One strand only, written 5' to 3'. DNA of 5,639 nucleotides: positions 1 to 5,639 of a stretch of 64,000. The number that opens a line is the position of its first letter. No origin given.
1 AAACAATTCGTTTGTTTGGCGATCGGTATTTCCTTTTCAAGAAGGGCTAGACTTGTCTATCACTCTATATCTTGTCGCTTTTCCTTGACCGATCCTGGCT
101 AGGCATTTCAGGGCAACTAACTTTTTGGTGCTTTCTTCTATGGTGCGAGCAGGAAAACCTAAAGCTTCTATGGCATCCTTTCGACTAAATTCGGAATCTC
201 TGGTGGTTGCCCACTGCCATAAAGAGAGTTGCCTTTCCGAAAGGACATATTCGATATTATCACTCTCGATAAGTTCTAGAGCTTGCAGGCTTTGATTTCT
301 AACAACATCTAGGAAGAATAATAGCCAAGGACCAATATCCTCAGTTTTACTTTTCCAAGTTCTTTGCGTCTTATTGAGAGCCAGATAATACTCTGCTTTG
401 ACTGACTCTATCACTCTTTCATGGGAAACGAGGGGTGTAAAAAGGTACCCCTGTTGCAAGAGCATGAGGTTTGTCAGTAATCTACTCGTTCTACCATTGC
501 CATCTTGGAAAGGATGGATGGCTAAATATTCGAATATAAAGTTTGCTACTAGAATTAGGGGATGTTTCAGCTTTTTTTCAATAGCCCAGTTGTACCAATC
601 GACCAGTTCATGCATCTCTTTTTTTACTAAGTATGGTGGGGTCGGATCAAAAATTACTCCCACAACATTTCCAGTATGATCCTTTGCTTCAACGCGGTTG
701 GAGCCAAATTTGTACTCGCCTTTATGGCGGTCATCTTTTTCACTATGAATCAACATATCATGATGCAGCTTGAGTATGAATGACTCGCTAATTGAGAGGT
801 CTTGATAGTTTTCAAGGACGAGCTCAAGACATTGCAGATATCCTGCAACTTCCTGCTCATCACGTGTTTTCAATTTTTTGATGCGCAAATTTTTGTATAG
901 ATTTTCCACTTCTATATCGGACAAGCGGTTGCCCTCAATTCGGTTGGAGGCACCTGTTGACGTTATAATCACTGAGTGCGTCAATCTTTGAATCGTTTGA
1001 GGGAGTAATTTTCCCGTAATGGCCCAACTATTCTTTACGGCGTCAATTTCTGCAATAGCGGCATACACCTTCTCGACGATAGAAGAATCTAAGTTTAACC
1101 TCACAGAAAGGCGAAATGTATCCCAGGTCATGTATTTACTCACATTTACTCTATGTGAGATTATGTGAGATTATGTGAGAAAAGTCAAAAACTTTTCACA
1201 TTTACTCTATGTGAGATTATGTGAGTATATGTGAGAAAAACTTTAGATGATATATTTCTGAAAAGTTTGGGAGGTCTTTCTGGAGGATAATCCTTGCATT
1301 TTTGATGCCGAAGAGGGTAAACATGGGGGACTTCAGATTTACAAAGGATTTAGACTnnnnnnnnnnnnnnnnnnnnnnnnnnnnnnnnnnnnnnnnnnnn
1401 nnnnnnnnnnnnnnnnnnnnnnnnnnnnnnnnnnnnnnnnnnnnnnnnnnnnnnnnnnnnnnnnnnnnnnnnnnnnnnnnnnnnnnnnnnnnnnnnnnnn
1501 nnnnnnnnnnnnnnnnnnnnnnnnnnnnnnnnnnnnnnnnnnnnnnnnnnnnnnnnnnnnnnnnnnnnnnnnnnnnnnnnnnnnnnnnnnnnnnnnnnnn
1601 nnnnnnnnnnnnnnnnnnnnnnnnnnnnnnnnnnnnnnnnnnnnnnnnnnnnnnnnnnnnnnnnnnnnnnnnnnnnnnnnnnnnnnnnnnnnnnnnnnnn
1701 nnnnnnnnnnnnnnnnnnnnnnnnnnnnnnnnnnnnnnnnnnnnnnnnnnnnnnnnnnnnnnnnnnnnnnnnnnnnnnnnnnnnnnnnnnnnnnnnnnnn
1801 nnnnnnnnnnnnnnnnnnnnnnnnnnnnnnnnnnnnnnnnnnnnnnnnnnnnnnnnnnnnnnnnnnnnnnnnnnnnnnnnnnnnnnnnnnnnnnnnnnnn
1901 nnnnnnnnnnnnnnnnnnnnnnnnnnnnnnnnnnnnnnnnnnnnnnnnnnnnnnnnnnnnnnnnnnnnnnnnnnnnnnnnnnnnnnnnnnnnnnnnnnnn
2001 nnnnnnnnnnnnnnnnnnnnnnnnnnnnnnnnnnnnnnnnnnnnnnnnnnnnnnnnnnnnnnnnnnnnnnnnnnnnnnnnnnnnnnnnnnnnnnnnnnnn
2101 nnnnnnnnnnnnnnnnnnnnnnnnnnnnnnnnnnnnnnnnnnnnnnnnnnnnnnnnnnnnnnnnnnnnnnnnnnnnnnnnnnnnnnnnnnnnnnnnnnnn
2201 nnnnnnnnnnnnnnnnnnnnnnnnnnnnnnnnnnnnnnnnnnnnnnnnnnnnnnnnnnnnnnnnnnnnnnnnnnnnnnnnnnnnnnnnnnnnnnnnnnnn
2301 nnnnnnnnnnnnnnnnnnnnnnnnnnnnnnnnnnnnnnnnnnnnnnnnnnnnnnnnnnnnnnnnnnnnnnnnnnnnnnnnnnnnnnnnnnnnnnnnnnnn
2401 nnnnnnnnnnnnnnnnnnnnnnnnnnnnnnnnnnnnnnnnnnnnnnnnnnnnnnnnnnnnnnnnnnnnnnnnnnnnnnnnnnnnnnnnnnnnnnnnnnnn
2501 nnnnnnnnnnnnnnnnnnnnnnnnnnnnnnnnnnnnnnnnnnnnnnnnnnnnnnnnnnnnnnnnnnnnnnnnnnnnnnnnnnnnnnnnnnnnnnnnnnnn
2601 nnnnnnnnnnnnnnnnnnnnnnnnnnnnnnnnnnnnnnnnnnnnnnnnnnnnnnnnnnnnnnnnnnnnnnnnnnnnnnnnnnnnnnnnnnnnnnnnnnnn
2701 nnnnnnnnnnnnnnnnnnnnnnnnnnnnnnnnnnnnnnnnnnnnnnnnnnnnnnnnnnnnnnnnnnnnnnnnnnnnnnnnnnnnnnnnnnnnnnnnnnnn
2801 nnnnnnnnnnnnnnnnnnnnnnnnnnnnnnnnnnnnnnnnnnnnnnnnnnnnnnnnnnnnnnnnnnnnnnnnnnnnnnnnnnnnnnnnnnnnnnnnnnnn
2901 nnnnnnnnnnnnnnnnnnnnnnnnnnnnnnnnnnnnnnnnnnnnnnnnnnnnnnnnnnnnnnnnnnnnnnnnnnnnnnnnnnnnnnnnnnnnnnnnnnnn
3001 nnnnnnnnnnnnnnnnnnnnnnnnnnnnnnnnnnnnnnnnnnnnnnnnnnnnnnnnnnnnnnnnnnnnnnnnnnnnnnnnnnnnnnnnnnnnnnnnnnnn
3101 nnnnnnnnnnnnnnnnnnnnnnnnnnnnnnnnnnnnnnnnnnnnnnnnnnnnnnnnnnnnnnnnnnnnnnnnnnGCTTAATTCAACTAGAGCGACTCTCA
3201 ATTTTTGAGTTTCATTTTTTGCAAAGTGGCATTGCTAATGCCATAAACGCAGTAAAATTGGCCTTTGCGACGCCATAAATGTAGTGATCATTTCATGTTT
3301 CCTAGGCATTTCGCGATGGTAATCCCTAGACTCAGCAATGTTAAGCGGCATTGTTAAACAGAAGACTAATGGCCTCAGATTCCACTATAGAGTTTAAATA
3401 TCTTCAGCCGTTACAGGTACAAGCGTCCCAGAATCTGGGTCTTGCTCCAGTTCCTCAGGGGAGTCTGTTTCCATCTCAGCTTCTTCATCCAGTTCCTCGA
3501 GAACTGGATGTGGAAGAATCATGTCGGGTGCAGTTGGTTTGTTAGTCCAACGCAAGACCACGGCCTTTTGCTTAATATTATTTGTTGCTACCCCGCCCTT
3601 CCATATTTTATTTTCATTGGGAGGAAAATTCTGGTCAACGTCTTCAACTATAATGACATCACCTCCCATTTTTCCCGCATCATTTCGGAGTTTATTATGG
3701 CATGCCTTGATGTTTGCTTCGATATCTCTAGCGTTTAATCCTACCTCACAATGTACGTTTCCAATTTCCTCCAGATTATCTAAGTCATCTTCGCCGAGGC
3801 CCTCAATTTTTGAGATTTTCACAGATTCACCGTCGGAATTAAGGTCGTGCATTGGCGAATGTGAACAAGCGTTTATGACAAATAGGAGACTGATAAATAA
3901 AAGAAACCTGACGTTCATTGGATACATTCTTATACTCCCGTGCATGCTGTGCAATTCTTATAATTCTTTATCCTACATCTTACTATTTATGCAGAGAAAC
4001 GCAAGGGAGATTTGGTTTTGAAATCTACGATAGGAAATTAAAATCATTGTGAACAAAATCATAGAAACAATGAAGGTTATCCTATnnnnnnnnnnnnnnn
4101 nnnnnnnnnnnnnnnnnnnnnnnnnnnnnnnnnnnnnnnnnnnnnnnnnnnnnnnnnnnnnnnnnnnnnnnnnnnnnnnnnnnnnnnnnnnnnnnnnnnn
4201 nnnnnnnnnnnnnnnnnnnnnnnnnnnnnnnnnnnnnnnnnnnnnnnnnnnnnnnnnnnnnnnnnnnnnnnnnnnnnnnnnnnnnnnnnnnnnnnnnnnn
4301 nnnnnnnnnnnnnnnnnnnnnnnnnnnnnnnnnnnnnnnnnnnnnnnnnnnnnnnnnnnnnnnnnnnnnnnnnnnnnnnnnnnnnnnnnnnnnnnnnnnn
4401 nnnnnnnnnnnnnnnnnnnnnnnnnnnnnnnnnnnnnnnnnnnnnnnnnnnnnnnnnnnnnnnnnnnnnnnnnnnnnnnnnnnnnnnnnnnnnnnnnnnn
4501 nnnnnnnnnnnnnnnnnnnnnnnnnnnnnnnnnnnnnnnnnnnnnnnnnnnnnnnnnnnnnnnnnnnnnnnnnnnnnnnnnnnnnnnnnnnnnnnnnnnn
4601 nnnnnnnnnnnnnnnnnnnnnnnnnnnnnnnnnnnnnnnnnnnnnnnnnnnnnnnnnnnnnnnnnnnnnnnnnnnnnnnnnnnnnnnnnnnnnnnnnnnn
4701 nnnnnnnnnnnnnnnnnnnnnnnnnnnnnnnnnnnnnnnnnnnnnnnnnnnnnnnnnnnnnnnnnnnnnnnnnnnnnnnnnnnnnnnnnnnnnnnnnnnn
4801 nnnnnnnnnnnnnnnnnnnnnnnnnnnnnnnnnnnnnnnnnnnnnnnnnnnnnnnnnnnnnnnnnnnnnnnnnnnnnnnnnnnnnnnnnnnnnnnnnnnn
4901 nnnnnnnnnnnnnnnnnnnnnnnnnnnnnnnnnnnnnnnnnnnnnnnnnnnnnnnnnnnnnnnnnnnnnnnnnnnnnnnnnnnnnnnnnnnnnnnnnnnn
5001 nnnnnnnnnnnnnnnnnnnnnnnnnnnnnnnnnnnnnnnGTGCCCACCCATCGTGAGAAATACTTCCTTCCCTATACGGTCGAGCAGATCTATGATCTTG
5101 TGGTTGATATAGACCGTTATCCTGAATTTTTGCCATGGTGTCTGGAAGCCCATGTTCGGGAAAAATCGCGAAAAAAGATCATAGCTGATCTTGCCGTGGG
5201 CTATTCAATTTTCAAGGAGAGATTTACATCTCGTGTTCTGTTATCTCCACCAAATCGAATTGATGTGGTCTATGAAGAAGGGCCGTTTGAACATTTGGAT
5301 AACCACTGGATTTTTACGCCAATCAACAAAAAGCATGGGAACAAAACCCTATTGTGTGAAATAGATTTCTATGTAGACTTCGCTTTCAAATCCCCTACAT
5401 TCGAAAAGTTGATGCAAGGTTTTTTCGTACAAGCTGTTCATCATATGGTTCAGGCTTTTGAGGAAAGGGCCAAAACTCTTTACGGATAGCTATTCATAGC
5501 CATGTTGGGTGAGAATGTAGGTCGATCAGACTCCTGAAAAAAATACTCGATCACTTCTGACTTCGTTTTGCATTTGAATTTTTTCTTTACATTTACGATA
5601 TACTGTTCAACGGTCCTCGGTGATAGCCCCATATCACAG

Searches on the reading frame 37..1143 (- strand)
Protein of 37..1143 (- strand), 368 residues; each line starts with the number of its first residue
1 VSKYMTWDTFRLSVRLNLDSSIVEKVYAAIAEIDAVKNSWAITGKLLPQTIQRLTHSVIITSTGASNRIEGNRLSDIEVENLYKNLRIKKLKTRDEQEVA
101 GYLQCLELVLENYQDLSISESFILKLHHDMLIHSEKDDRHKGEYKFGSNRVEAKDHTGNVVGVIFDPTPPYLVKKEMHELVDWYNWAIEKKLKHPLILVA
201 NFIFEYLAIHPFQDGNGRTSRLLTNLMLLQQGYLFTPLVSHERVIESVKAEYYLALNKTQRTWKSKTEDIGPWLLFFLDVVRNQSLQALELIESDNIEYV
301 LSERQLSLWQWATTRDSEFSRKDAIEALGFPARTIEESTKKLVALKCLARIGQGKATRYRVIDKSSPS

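Call 46: find_encoding_contigs(protein=window:37-1143:-, flank=10000, max_places=4)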
Protein window:37-1143:- (368 aa): no gene with exactly this product is on record in the collection.

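Call 74: search_protein_families(library=pfam, proteins=[window:37-1143:-], max_evalue=0.001)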
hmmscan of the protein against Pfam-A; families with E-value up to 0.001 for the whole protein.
window:37-1143:- (368 aa): 1 family
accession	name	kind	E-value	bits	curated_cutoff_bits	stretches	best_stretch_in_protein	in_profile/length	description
PF02661.23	Fic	-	8.8e-18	65.4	24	1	118-228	2-93/93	Fic/DOC family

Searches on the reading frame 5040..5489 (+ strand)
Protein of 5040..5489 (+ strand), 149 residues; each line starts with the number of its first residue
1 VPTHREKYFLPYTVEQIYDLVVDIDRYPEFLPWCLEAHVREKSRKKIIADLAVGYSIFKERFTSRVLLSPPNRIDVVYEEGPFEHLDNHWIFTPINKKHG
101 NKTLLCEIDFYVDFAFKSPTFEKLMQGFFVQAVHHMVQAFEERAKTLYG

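Call 74: search_protein_families(library=pfam, proteins=[window:5040-5489:+], max_evalue=0.001)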
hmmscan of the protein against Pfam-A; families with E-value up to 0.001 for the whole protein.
window:5040-5489:+ (149 aa): 2 families
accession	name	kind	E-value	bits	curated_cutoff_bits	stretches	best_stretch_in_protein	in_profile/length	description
PF03364.25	Polyketide_cyc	-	5.2e-29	101.5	23.4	1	10-141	1-126/126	Polyketide cyclase / dehydrase and lipid transport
PF10604.15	Polyketide_cyc2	-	0.00021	22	27.4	1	12-141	12-142/142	Polyketide cyclase / dehydrase and lipid transport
